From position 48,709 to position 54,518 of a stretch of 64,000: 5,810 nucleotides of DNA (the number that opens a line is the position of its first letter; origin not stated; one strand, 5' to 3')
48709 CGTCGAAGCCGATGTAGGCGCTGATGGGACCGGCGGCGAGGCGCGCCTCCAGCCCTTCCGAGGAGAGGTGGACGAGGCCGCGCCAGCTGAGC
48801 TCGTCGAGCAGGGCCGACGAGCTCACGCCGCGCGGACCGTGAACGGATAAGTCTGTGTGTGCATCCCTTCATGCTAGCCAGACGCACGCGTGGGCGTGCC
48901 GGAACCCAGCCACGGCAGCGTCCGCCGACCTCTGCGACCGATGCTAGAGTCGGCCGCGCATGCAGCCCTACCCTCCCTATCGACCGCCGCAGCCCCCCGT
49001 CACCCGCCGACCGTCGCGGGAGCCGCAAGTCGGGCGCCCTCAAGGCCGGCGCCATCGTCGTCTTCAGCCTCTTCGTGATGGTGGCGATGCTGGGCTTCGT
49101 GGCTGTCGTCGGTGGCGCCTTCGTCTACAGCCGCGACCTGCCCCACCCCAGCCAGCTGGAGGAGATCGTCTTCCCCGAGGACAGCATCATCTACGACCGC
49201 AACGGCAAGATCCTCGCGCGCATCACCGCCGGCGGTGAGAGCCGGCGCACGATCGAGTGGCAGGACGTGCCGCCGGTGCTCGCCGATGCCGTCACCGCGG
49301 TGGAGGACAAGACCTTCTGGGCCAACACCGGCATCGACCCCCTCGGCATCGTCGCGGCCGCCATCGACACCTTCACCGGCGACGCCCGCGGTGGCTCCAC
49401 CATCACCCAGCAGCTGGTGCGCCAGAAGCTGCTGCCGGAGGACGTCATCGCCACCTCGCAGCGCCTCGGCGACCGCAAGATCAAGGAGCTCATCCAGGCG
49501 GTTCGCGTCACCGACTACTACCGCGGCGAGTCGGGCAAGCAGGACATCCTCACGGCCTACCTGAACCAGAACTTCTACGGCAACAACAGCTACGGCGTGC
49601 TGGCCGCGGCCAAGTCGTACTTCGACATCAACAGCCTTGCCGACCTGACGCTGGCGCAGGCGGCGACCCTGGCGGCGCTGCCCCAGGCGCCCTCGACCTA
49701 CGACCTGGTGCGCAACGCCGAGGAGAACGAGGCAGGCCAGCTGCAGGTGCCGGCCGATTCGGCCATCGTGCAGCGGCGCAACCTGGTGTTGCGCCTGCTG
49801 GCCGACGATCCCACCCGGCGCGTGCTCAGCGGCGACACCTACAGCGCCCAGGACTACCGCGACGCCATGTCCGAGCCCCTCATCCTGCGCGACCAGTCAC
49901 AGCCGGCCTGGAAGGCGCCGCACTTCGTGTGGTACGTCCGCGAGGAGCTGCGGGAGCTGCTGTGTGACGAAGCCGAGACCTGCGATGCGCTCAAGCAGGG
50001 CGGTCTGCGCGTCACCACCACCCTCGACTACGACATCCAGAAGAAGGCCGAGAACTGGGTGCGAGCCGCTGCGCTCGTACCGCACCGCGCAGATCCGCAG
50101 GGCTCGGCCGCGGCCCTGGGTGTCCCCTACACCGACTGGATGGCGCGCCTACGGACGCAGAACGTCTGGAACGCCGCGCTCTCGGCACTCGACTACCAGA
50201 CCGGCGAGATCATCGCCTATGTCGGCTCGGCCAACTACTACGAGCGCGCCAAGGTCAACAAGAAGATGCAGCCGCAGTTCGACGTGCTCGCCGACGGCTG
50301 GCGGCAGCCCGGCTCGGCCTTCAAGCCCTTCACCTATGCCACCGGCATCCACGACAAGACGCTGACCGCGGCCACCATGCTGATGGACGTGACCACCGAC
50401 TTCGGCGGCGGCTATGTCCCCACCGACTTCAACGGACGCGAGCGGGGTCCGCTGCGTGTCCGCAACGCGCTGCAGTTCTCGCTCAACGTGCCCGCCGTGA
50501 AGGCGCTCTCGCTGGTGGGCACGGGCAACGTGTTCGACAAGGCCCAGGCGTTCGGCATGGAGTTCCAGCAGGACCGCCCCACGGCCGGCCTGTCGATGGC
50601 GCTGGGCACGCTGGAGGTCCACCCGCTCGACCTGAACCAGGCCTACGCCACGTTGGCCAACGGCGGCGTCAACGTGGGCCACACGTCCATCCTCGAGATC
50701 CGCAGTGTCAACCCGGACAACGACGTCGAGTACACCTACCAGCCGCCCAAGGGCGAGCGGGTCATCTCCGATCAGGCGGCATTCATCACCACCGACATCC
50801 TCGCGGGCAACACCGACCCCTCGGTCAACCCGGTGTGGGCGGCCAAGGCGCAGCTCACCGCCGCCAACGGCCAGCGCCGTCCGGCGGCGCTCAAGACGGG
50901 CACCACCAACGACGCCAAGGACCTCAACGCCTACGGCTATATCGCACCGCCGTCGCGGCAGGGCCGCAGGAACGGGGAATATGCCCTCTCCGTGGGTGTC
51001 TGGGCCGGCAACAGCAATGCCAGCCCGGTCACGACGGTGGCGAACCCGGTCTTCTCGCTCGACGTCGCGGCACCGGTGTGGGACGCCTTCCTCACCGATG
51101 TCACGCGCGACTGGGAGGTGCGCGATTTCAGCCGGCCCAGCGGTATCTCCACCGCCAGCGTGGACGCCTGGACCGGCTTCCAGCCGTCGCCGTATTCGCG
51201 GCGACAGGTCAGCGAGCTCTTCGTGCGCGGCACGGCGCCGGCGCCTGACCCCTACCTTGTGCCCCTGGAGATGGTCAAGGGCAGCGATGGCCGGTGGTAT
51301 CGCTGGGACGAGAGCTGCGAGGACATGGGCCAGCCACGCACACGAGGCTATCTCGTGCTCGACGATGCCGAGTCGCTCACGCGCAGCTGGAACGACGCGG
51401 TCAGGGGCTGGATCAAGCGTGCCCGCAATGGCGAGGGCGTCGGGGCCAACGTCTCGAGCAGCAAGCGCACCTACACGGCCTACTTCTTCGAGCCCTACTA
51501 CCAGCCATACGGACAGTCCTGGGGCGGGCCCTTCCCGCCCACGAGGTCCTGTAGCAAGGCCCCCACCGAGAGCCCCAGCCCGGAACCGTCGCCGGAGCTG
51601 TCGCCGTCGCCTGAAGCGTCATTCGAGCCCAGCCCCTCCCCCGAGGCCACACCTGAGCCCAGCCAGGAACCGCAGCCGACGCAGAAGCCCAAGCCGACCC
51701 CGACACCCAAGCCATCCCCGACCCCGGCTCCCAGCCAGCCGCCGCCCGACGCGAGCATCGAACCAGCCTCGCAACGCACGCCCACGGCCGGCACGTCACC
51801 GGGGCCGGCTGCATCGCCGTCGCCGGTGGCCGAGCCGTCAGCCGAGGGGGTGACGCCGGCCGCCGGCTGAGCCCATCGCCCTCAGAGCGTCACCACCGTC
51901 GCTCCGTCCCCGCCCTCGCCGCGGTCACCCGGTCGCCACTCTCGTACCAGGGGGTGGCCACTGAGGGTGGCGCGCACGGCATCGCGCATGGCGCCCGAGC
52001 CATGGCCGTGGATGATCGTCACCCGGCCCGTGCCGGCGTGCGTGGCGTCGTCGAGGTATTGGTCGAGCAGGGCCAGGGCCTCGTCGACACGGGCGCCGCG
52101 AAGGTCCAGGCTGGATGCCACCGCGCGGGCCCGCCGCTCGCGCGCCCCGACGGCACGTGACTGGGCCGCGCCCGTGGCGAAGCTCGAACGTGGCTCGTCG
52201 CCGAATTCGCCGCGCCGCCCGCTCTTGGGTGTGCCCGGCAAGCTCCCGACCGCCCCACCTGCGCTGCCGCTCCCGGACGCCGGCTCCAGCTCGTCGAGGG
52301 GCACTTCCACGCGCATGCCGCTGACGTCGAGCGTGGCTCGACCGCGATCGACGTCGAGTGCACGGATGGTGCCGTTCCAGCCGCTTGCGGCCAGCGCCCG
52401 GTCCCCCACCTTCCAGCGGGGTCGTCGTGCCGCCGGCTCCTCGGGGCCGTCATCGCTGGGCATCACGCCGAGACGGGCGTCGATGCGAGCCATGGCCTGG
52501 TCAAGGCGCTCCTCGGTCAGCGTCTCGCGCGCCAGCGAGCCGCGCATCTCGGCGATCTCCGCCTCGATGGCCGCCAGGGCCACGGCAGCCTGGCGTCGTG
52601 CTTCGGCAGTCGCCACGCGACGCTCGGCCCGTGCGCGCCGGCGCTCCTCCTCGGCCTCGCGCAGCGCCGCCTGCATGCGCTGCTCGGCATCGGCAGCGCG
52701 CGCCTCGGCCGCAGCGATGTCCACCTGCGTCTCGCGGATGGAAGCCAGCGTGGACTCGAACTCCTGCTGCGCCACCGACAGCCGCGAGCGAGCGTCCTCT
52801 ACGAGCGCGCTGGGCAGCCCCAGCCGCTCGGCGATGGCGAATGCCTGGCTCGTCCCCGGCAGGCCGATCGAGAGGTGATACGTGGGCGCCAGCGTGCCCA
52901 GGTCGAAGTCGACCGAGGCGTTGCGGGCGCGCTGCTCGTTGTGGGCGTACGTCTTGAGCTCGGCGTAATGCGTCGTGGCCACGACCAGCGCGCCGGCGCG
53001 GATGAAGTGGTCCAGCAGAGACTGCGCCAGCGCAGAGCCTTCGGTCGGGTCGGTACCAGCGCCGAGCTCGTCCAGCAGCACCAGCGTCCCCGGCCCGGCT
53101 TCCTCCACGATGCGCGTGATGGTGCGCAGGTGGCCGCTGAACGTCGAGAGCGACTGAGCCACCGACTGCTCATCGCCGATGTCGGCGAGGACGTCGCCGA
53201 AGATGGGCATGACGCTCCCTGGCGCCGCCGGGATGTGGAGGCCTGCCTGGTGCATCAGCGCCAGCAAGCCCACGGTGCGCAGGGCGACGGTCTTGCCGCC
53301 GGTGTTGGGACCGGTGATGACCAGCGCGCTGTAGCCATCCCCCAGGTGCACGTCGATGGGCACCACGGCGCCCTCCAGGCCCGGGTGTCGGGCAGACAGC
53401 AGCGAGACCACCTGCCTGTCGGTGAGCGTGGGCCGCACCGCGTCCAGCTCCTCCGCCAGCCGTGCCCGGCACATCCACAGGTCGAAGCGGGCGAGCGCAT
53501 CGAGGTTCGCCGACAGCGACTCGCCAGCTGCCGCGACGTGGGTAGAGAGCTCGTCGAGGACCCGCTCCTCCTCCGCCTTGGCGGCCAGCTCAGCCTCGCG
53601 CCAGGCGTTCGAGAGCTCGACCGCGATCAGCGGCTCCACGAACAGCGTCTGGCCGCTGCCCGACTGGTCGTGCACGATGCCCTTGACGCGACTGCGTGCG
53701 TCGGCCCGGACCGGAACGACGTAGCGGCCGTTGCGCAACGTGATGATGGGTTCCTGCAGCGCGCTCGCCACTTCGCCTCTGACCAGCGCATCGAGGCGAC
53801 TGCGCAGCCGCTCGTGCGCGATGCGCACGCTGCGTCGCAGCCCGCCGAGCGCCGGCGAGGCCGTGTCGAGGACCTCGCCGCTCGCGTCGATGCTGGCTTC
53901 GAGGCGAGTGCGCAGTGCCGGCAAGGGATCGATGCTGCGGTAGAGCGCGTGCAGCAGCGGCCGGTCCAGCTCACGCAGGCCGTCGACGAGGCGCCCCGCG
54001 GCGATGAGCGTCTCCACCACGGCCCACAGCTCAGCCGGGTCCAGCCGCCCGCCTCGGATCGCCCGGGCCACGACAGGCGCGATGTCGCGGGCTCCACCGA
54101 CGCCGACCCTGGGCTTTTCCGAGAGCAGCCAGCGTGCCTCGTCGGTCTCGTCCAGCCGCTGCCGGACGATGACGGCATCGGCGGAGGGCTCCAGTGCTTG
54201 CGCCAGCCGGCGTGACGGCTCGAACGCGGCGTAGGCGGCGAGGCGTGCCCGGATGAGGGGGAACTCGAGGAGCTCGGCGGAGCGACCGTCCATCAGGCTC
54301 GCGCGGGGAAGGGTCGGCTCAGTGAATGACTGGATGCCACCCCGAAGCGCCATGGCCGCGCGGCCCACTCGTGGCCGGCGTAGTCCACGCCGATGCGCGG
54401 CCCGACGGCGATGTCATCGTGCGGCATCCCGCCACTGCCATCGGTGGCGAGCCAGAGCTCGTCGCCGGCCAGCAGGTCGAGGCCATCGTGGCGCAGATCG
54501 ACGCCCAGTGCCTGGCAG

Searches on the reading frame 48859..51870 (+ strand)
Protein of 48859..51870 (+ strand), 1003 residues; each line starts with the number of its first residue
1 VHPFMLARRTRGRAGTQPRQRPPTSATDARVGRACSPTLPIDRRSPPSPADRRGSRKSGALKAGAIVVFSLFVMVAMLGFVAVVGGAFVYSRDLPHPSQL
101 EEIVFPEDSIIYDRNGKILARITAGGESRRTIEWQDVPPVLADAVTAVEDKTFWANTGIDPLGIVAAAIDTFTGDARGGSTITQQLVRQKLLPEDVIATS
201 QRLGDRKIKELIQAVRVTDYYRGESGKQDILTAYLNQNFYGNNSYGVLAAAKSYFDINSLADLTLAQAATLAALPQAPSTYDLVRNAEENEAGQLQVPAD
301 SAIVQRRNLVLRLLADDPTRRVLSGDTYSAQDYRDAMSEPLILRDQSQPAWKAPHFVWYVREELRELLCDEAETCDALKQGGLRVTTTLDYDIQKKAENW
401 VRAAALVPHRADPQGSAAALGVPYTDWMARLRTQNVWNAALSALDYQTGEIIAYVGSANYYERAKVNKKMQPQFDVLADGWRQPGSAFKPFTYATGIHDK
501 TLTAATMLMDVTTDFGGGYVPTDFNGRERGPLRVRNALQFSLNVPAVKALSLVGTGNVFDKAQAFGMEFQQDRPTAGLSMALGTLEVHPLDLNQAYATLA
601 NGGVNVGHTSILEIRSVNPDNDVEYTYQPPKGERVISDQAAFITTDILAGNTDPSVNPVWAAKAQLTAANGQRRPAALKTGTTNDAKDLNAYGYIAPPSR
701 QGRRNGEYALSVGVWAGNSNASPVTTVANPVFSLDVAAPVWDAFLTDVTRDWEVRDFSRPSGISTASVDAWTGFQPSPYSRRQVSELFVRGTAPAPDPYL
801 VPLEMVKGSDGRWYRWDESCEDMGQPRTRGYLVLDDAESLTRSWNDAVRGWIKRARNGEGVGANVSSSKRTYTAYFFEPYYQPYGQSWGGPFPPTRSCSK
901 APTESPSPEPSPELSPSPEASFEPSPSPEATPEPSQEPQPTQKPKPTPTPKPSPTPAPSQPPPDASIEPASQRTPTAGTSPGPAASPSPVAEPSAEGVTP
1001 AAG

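Call 21: search_protein_families(library=pfam, proteins=[window:48859-51870:+], max_evalue=0.0001)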
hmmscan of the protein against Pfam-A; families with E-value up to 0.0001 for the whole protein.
window:48859-51870:+ (1003 aa): 2 families
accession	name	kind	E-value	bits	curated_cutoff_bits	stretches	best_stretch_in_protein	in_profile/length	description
PF00912.28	Transgly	-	3e-43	147.7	27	1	116-293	2-169/178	Transglycosylase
PF00905.27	Transpeptidase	-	2.1e-18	67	22.1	1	443-689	5-248/299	Penicillin binding protein transpeptidase domain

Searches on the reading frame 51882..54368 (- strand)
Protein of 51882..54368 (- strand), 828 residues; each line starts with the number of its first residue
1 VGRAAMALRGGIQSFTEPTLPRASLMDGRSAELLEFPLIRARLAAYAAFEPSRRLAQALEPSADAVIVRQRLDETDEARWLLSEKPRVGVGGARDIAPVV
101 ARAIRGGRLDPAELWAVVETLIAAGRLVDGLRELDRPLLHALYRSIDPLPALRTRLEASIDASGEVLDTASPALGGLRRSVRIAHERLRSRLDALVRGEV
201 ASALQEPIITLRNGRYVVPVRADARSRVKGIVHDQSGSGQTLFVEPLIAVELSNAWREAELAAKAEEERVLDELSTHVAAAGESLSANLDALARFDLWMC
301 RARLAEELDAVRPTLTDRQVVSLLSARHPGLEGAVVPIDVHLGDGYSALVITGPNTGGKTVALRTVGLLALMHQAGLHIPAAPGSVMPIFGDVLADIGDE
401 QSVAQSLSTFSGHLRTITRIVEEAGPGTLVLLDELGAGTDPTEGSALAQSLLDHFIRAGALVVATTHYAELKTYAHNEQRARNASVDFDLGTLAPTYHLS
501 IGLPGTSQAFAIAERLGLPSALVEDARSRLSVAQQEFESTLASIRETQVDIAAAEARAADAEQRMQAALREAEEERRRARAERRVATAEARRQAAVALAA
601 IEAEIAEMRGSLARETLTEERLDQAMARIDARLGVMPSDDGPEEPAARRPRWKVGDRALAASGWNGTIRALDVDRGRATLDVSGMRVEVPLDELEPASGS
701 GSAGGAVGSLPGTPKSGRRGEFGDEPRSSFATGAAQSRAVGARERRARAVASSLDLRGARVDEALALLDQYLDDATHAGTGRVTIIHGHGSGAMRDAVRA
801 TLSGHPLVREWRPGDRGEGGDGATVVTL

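Call 21: search_protein_families(library=pfam, proteins=[window:51882-54368:-], max_evalue=0.0001)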
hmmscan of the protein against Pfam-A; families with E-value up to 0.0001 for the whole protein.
window:51882-54368:- (828 aa): 2 families
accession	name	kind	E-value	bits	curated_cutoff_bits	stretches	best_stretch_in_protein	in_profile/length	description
PF00488.27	MutS_V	-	3.1e-30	106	30.2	1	349-530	1-184/188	MutS domain V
PF01713.27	Smr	-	2.8e-23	82.3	25.7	1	754-828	1-76/77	Smr domain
